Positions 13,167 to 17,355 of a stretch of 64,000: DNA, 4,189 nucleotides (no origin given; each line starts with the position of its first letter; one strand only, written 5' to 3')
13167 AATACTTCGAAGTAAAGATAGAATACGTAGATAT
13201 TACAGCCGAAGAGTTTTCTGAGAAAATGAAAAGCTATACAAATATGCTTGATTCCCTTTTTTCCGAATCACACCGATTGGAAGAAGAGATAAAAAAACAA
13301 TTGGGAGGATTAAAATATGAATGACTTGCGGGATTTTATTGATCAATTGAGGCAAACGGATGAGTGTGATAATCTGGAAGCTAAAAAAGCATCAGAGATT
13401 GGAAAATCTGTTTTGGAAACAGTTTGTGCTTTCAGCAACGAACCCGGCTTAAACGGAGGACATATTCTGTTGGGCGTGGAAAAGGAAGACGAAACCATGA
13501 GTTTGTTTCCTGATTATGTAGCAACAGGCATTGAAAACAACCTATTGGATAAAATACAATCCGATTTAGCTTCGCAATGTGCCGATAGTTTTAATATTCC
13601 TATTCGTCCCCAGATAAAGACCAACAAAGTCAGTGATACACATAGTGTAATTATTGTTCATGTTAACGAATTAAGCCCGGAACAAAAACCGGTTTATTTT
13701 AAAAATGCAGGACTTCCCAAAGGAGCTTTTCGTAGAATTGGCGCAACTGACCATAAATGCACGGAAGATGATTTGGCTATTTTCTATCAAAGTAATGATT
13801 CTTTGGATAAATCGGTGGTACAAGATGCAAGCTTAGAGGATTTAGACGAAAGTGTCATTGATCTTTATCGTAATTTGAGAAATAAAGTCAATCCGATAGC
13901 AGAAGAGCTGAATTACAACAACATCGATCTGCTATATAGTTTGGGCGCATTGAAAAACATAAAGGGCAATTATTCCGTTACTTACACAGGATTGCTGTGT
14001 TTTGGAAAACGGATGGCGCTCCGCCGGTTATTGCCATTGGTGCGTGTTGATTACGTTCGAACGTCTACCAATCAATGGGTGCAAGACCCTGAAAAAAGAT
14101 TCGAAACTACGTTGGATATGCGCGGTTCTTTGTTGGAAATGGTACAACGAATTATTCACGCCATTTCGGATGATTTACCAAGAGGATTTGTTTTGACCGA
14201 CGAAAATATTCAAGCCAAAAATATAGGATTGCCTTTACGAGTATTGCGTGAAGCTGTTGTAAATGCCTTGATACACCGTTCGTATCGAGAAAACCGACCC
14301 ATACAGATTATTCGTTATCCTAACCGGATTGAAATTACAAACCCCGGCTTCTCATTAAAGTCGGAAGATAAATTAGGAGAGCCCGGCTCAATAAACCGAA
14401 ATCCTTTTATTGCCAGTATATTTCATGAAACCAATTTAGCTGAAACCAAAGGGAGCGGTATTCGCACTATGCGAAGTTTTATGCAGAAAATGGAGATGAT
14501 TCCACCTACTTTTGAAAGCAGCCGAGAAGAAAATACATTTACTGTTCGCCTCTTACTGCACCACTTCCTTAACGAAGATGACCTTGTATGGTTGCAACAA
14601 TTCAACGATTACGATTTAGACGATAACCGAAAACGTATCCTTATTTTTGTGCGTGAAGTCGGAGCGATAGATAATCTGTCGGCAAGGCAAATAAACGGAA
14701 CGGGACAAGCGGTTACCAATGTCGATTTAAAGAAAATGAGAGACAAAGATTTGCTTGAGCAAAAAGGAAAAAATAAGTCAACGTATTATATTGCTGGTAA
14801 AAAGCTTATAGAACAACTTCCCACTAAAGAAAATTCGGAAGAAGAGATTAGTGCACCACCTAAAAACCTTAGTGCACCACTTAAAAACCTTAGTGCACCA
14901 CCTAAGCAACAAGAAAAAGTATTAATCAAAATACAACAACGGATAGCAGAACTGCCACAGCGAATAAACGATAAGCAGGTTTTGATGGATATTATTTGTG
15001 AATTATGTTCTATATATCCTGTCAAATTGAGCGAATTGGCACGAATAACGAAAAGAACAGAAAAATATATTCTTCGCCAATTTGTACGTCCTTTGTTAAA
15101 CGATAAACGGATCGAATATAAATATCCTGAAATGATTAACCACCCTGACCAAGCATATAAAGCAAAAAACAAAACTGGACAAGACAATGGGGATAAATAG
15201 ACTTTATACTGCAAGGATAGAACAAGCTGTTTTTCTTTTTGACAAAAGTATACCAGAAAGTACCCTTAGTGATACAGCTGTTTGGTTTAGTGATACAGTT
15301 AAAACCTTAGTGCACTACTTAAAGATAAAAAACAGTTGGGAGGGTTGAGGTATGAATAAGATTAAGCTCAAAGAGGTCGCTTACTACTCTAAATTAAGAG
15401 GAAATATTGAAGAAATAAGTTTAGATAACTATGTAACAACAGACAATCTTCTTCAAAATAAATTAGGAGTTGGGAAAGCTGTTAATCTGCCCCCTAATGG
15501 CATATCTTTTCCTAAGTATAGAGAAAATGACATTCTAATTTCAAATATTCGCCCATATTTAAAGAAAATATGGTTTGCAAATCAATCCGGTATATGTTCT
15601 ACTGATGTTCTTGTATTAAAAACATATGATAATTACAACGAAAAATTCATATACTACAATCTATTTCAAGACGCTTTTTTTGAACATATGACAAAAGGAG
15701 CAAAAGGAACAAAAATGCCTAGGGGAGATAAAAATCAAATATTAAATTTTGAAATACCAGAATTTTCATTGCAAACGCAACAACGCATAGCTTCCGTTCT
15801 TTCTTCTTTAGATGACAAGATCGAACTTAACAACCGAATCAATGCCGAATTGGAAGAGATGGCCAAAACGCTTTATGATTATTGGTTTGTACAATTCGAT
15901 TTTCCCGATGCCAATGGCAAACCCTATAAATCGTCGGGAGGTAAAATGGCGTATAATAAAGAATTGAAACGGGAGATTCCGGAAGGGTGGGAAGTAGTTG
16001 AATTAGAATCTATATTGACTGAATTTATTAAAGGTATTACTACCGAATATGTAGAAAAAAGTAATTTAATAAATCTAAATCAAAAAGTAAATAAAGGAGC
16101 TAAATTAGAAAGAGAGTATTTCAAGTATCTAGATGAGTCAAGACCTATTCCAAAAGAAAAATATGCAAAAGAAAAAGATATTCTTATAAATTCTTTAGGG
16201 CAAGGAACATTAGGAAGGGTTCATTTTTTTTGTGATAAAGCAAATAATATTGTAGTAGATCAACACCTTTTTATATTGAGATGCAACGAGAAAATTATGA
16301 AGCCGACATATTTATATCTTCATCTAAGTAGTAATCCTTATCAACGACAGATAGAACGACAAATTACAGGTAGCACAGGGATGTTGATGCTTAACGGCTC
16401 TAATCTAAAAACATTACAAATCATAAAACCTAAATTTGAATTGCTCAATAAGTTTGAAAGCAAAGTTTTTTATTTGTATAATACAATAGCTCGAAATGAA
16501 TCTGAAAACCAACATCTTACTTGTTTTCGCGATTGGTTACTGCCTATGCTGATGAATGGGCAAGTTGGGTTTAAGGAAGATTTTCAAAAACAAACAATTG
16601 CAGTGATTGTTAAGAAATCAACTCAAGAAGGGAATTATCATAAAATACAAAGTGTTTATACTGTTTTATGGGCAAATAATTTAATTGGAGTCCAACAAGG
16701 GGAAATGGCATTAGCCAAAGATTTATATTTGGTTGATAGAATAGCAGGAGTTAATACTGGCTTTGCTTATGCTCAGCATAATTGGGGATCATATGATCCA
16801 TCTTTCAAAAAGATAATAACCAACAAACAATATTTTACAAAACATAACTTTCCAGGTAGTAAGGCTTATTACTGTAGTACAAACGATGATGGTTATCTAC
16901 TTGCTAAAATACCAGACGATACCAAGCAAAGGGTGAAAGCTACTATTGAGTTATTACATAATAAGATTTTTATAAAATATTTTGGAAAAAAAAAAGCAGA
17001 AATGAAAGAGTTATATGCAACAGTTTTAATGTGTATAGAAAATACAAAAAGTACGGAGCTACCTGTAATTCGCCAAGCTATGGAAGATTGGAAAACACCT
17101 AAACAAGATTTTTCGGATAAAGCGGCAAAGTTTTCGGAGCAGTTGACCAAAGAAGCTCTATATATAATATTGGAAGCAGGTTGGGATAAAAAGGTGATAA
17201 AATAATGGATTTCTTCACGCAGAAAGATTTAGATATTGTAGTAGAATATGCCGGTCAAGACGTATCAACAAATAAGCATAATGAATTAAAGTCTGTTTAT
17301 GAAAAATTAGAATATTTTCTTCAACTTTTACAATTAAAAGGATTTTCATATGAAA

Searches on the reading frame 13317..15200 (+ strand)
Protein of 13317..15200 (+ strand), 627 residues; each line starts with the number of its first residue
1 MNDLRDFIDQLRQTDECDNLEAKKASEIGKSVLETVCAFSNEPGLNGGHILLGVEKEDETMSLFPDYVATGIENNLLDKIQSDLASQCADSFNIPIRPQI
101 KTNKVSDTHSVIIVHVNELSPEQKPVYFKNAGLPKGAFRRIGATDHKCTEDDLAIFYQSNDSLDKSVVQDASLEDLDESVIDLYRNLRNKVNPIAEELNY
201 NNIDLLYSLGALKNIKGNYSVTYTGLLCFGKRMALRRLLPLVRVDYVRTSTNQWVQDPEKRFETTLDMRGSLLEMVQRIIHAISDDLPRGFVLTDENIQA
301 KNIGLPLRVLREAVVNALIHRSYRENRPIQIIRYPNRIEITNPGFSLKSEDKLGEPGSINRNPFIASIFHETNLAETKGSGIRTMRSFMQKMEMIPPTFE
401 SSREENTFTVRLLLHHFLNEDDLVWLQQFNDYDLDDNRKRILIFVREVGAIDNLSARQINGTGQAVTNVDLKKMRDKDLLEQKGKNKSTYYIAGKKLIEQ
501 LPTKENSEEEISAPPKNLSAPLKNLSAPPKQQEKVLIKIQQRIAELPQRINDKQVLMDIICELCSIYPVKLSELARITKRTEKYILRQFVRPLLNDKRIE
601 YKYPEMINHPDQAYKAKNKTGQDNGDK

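Call 53: search_protein_families(library=pfam, proteins=[window:13317-15200:+], max_evalue=0.00001)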
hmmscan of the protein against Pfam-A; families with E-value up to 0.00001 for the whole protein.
window:13317-15200:+ (627 aa): 2 families
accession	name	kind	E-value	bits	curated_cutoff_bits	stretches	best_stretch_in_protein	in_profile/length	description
PF13749.12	HATPase_c_4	-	1.2e-17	64.1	26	1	327-411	2-88/89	Putative ATP-dependent DNA helicase recG C-terminal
PF04326.19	SLFN_AlbA_2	-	1e-11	45.8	25.3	1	18-148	3-117/118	Schlafen, AlbA_2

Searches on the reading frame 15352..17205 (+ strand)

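Call 53: search_protein_families(library=pfam, proteins=[window:15352-17205:+], max_evalue=0.00001)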
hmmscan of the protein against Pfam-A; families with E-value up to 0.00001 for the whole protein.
window:15352-17205:+ (617 aa): 1 family
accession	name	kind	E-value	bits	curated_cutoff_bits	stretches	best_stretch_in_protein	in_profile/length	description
PF01420.25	Methylase_S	-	1.4e-16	61.6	22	1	26-169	33-168/168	Type I restriction modification DNA specificity domain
